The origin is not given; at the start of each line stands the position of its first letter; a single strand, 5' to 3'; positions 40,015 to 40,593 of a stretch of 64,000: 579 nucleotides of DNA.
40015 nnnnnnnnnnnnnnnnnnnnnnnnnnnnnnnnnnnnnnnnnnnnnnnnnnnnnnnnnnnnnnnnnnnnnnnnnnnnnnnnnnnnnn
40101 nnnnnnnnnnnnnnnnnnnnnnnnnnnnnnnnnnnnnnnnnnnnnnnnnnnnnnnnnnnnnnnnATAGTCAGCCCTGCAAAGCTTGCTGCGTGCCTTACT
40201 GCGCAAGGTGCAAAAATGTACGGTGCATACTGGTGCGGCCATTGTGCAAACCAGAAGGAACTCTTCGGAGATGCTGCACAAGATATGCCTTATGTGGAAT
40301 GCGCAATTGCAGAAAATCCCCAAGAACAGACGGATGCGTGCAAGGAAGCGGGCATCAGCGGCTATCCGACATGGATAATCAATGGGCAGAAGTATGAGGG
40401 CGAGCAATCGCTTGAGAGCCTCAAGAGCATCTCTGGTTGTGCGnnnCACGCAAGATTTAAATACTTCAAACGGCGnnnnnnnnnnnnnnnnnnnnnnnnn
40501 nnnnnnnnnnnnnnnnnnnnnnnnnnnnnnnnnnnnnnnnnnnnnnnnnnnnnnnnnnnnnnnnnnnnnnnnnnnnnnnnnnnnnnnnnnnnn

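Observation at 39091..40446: Fusion of a SurA-like chaperone/parvulin PPIase with a thioredoxin-like CxxC domain on a membrane anchor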

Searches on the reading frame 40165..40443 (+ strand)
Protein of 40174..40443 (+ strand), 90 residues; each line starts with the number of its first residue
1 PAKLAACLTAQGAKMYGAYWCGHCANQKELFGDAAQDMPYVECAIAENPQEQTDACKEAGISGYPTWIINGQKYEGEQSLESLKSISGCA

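Call 10: find_homologous_proteins(query=window:40174-40443:+, max_evalue=0.001)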
Query seq(90 aa) (90 aa): 52 proteins with E <= 0.001 among 53 candidates.
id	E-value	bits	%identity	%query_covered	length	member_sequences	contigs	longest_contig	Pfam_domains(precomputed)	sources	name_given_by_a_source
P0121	1.0e-29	120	61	98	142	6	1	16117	PF13462.13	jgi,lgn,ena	-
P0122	1.1e-28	117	64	98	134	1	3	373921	-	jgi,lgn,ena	-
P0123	2.1e-28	116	61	97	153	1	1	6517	-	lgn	-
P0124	3.0e-28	116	63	97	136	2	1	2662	-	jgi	jgi:hypothetical protein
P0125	5.0e-28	115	63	96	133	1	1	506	-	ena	-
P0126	6.0e-28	115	63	97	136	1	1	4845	-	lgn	-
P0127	8.3e-28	114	62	97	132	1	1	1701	-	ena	-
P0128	8.9e-28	114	61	97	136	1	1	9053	-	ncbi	-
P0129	1.2e-27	114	64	96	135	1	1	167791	-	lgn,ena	-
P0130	4.3e-27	112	60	96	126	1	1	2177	-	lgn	-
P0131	4.9e-27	112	58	96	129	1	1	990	-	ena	-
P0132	1.2e-26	111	61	97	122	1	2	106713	-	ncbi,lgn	-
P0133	1.9e-26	110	60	96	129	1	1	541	-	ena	-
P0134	5.2e-26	109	54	97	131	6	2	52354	PF00085.27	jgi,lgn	jgi:hypothetical protein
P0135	6.7e-26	108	58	96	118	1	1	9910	-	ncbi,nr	ncbi:Uncharacterised protein [uncultured archaeon]|nr:Uncharacterised protein [uncultured archaeon]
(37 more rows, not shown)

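Call 15: find_encoding_contigs(protein=P0122, flank=10000, max_places=3)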
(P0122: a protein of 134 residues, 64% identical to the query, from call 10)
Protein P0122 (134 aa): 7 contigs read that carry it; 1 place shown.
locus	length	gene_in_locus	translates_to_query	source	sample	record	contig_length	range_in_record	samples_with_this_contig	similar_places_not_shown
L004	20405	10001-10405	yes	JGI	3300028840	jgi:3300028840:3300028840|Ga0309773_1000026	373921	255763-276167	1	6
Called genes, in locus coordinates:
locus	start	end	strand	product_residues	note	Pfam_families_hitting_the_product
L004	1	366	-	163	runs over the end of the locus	PF01058:Oxidored_q6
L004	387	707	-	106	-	-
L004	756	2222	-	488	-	PF00662:Proton_antipo_N (weak), PF10125:NADHdeh_related (weak), PF00361:Proton_antipo_M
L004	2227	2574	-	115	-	PF00420:Oxidored_q2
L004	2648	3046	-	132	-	PF04039:MnhB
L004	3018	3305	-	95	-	PF20501:MbhE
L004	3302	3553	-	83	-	PF13244:MbhD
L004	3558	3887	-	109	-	PF03334:PhaG_MnhG_YufB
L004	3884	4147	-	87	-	PF04066:MrpF_PhaF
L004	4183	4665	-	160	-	PF01899:MNHE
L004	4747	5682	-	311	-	PF01699:Na_Ca_ex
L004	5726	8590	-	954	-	PF00690:Cation_ATPase_N, PF00122:E1-E2_ATPase, PF13246:Cation_ATPase, PF00702:Hydrolase, PF00689:Cation_ATPase_C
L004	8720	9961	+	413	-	-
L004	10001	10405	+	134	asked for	-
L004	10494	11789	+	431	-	PF13360:PQQ_2, PF13570:Beta-prop_ACSF4, PF13360:PQQ_2, PF23754:Beta-prop_IP5PC_F (weak), PF13360:PQQ_2, PF13570:Beta-prop_ACSF4, PF13360:PQQ_2, PF13570:Beta-prop_ACSF4, +4 more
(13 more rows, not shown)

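Call 50: search_protein_representatives(alignment_id=A1)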
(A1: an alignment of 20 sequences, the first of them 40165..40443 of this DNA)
Query: 20 sequences, 126 profile positions. Proteins with E-value up to 0.001 (for the whole library): 6571; up to 1e-10: 3843; up to 1e-30: 474. The best 150 are listed.
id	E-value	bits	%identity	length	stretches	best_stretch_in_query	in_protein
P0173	1.4e-118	406.1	-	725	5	31-123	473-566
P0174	7.1e-116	397.3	-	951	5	30-119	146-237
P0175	1.5e-83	292.9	-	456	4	33-122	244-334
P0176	9.1e-77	271.0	-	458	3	31-125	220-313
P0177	4.7e-66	236.3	-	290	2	23-124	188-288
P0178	1.4e-62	225.2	-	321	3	33-123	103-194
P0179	1.2e-58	212.5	-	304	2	36-122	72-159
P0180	4.9e-58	210.4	-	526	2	30-124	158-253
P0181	5.2e-52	191.0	-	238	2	8-124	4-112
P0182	7.7e-52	190.4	-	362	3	31-122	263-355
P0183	8.7e-51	187.0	-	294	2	24-125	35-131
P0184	3.7e-50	185.0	-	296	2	31-125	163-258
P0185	6.4e-50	184.2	-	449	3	7-124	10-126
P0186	8.4e-50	183.8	-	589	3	31-121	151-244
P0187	1.0e-49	183.6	-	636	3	10-122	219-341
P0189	7.4e-48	177.5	-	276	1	9-125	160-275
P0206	3.6e-41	155.9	-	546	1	22-125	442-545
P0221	6.8e-40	151.8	-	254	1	22-125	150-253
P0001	1.6e-39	150.6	-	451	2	34-124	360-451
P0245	4.0e-38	146.1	-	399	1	26-123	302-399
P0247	4.3e-38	146.0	-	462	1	25-125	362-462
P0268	2.6e-37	143.5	-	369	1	15-125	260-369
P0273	3.9e-37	142.9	-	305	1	17-125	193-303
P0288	1.4e-36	141.1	-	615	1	23-125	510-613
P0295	2.6e-36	140.2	-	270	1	6-123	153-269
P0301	3.7e-36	139.7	-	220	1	25-125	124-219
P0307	8.0e-36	138.7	-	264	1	7-125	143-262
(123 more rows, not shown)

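Call 51: search_protein_families(library=pfam, proteins=[P0189, P0221, P0273, P0295, P0307, P0301, P0206, P0247, P0288, P0245], max_evalue=0.001)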
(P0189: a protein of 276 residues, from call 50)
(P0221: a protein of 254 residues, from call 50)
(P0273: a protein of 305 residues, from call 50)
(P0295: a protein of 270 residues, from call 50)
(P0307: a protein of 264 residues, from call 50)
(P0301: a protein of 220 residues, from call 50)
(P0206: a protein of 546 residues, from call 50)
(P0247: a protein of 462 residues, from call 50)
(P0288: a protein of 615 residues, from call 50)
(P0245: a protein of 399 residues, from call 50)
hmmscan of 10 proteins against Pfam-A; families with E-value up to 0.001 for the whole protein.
P0189 (276 aa): 0 families

P0221 (254 aa): 0 families

P0273 (305 aa): 3 families
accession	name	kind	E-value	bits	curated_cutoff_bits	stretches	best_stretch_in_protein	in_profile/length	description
PF13616.12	Rotamase_3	-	1e-16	62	22.5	1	51-150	10-113/116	PPIC-type PPIASE domain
PF13145.12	Rotamase_2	-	5.9e-12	46.9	27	1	35-164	1-120/121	PPIC-type PPIASE domain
PF00639.27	Rotamase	-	4.1e-11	44.1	21.7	1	61-148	1-94/97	PPIC-type PPIASE domain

P0295 (270 aa): 1 family
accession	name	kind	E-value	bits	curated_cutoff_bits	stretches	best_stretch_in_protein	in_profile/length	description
PF07884.19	VKOR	-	6.2e-21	75.4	27.5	1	12-134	3-133/134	Vitamin K epoxide reductase family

P0307 (264 aa): 1 family
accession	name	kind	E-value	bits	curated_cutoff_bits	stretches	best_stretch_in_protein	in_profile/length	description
PF07884.19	VKOR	-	1e-20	74.7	27.5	1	7-130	2-132/134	Vitamin K epoxide reductase family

P0301 (220 aa): 1 family
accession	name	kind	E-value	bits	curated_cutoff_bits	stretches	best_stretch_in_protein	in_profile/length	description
PF00085.26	Thioredoxin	-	9.2e-05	22.8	23.5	1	150-197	25-78/103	Thioredoxin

P0206 (546 aa): 6 families
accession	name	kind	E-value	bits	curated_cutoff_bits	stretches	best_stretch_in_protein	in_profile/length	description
PF13624.11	SurA_N_3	-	1.2e-16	61.4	27.2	1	130-269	11-159/162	SurA-like N-terminal domain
PF13616.12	Rotamase_3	-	1.4e-16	61.6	22.5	1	299-397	11-114/116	PPIC-type PPIASE domain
PF00639.27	Rotamase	-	2.2e-11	45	21.7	1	308-394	1-94/97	PPIC-type PPIASE domain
PF09312.16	SurA_N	-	1.3e-10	41.9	30.8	1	163-266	1-112/118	SurA N-terminal domain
PF13145.12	Rotamase_2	-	6.4e-10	40.3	27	1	282-410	1-120/121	PPIC-type PPIASE domain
PF13623.11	SurA_N_2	-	1.5e-08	35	28.5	1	127-235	6-124/145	SurA-like N-terminal domain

P0247 (462 aa): 5 families
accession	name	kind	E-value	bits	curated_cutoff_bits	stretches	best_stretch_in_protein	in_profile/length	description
PF13616.12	Rotamase_3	-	1.2e-20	74.7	22.5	1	194-296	11-113/116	PPIC-type PPIASE domain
PF00639.27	Rotamase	-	2.2e-16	61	21.7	1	207-295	1-95/97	PPIC-type PPIASE domain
PF13624.11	SurA_N_3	-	1.1e-14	55.1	27.2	1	33-170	13-161/162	SurA-like N-terminal domain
PF13145.12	Rotamase_2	-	4.6e-12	47.2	27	1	181-308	1-118/121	PPIC-type PPIASE domain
PF13623.11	SurA_N_2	-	4.6e-09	36.7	28.5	1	34-132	12-122/145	SurA-like N-terminal domain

P0288 (615 aa): 6 families
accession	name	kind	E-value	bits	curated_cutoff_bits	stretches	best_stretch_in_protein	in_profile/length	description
PF13616.12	Rotamase_3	-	4.9e-18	66.2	22.5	1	360-459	9-113/116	PPIC-type PPIASE domain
PF00639.27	Rotamase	-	1.2e-13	52.3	21.7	1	371-457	1-94/97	PPIC-type PPIASE domain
PF13624.11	SurA_N_3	-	2.5e-13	50.6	27.2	1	197-334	13-161/162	SurA-like N-terminal domain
PF13145.12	Rotamase_2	-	2.2e-10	41.8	27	1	345-472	1-119/121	PPIC-type PPIASE domain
PF09312.16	SurA_N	-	1.4e-07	32.2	30.8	1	261-334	44-117/118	SurA N-terminal domain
PF13623.11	SurA_N_2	-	3e-07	30.8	28.5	1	197-298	11-124/145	SurA-like N-terminal domain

P0245 (399 aa): 2 families
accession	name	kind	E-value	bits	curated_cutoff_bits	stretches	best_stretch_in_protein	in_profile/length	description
PF13624.11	SurA_N_3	-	1.2e-06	28.9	27.2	1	66-201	14-160/162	SurA-like N-terminal domain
PF09312.16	SurA_N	-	1.4e-05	25.7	30.8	1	99-199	6-114/118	SurA N-terminal domain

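Call 56: list_cluster_members(proteins=[P0295, P0307, P0189, P0301, P0268, P0245, P0173, P0174, P0122, P0001])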
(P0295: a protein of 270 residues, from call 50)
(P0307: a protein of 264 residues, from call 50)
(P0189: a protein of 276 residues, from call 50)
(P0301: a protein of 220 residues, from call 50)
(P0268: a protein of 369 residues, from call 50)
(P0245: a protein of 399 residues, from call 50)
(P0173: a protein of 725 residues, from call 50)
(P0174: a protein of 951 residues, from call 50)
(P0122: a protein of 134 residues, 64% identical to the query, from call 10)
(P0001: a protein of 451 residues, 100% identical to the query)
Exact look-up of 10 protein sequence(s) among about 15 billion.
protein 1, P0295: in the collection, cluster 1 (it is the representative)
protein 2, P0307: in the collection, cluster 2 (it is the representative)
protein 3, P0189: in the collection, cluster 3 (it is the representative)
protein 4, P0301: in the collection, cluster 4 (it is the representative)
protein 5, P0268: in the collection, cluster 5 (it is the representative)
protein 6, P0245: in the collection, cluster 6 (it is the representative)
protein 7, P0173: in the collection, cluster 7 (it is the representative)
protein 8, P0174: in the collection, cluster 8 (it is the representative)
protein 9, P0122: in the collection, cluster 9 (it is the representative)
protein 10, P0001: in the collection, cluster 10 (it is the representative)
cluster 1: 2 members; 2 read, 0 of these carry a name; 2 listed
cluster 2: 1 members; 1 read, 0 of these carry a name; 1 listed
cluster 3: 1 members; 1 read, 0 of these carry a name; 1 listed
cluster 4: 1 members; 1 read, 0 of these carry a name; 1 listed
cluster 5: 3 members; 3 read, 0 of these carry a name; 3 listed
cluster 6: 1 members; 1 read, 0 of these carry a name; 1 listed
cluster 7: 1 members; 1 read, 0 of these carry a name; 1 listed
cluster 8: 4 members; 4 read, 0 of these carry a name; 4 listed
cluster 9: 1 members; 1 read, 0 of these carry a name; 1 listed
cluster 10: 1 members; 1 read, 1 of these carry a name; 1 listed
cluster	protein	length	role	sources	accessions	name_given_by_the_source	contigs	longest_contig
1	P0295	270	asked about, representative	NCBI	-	-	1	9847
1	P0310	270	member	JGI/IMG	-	-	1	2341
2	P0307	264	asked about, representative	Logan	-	-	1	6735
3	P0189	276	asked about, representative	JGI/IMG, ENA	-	-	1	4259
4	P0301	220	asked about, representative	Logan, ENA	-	-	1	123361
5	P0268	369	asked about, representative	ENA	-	-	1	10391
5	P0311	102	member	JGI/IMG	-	-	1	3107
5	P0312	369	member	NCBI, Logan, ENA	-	-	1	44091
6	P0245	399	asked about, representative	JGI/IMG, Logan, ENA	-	-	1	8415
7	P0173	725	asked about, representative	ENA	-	-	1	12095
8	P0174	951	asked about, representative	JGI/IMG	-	-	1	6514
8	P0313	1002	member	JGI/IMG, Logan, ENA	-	-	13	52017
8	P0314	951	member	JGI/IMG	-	-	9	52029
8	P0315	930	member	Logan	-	-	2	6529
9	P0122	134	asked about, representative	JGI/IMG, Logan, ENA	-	-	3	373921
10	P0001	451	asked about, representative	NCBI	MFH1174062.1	MAG: peptidylprolyl isomerase [archaeon]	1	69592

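Call 57: find_encoding_contigs(protein=P0295, flank=10000, max_places=2)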
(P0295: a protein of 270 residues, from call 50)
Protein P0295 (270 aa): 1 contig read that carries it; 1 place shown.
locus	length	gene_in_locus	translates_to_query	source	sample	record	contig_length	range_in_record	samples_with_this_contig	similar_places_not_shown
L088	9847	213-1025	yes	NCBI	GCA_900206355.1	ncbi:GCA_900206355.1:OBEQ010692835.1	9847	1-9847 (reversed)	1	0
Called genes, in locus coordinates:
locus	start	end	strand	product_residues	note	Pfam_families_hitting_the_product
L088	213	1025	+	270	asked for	PF07884:VKOR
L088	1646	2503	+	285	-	PF13292:DXP_synthase_N, PF00456:Transketolase_N, PF00676:E1_dh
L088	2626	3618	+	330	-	PF02779:Transket_pyr, PF02780:Transketolase_C, PF22613:Transketolase_C_1 (weak)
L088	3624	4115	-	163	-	PF05168:HEPN (weak)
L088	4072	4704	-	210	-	PF01909:NTP_transf_2 (weak)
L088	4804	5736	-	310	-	PF06439:3keto-disac_hyd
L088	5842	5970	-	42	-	-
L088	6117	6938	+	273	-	PF04383:KilA-N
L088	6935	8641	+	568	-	PF00488:MutS_V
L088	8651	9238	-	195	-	-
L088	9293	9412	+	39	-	-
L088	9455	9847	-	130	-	?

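Call 58: find_encoding_contigs(protein=P0301, flank=10000, max_places=1)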
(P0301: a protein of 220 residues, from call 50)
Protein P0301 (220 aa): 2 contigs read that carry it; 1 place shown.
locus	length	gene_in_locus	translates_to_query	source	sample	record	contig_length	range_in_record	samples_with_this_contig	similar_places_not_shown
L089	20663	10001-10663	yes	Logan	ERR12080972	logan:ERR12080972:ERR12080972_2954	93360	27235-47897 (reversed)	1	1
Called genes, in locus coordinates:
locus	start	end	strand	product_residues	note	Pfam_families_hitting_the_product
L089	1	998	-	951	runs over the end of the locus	PF00133:tRNA-synt_1, PF09334:tRNA-synt_1g, PF01406:tRNA-synt_1e (weak), PF08264:Anticodon_1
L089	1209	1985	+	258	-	PF00142:Fer4_NifH, PF01656:CbiA, PF02374:ArsA_ATPase (weak), PF06564:CBP_BcsQ, PF10609:ParA, PF13614:AAA_31, PF13500:AAA_26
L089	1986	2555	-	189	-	PF01381:HTH_3, PF00571:CBS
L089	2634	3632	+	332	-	PF00899:ThiF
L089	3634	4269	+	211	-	PF01171:ATP_bind_3 (faint), PF01507:PAPS_reduct (faint), PF02568:ThiI, PF06508:QueC (faint)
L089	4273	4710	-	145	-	-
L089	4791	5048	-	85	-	PF00462:Glutaredoxin, PF13417:GST_N_3 (weak)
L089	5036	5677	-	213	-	PF00702:Hydrolase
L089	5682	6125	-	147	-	PF01592:NifU_N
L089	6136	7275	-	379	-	PF00266:Aminotran_5, PF01041:DegT_DnrJ_EryC1 (weak), PF01212:Beta_elim_lyase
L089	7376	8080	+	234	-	PF13483:Lactamase_B_3, PF12706:Lactamase_B_2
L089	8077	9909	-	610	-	PF25011:VSR_TRX (faint), PF03227:GILT, PF13462:Thioredoxin_4 (faint), PF01323:DSBA (faint)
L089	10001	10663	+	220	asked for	-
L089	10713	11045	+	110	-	PF12840:HTH_20 (faint), PF01022:HTH_5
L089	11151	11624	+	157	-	PF01814:Hemerythrin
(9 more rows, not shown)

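Call 68: search_protein_families(library=pfam, proteins=[P0301], max_evalue=1)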
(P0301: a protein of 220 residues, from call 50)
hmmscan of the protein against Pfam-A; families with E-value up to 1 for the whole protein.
P0301 (220 aa): 3 families
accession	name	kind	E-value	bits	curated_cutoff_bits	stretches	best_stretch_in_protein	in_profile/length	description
PF00085.26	Thioredoxin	-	9.2e-05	22.8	23.5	1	150-197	25-78/103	Thioredoxin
PF01323.26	DSBA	-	0.013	15.7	25.6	1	178-213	153-188/191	DSBA-like thioredoxin domain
PF13098.12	Thioredoxin_2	-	0.12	13.2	27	1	122-212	20-101/104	Thioredoxin-like domain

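Call 69: search_protein_families(library=ncbifam, proteins=[P0301], max_evalue=1)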
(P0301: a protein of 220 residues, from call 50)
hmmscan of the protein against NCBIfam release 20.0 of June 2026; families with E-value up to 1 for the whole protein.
P0301 (220 aa): 4 families
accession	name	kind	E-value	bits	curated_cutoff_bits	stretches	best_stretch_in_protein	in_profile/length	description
TIGR01126.1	pdi_dom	equivalog_domain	1.7e-05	25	107.2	1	150-210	21-96/105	protein disulfide-isomerase domain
TIGR02196.1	GlrX_YruB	hypoth_equivalog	0.0016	18.9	88.55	1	147-201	2-60/74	glutaredoxin-like protein, YruB-family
TIGR01130.1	ER_PDI_fam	subfamily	0.0057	16.2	344.25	1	152-196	27-80/476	protein disulfide-isomerase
TIGR02200.1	GlrX_actino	hypoth_equivalog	0.11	13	89.5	1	147-163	2-18/77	mycoredoxin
